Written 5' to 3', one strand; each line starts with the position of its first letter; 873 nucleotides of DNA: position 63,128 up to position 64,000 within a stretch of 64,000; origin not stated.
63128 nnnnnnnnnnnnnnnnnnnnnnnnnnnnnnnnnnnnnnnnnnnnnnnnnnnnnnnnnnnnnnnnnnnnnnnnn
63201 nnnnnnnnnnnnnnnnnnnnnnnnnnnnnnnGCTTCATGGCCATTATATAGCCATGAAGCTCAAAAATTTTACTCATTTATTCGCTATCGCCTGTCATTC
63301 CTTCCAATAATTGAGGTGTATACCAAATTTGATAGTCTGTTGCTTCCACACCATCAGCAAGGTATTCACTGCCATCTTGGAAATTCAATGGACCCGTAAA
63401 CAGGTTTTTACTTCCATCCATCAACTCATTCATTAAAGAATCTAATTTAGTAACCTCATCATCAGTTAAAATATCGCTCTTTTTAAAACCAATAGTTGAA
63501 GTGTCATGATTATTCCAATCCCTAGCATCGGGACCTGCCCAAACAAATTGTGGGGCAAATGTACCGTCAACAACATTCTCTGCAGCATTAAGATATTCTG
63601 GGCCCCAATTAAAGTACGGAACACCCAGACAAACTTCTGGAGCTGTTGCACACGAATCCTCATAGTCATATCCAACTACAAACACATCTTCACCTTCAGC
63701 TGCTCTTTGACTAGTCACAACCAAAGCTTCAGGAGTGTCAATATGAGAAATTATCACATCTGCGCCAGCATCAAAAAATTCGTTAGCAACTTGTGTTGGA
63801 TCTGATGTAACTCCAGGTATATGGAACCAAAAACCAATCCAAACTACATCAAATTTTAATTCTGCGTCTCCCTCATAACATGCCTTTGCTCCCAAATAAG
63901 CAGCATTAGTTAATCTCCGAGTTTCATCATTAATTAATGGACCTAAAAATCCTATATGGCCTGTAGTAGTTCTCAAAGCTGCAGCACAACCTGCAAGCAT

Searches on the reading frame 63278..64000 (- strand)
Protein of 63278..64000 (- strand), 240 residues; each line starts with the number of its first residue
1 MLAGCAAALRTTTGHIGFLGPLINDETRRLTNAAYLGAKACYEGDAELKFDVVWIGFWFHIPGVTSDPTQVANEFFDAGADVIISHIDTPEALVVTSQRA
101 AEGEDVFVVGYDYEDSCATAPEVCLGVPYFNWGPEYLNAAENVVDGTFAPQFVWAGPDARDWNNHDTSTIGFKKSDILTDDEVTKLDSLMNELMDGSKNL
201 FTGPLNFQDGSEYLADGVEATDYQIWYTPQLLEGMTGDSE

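Call 92: search_protein_families(library=pfam, proteins=[window:63278-64000:-], max_evalue=0.01)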
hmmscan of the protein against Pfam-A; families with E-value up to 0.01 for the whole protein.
window:63278-64000:- (240 aa): 1 family
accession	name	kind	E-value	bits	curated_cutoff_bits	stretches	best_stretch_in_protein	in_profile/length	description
PF02608.20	Bmp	-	2e-05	24.2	24.1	1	2-191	113-288/301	ABC transporter substrate-binding protein PnrA-like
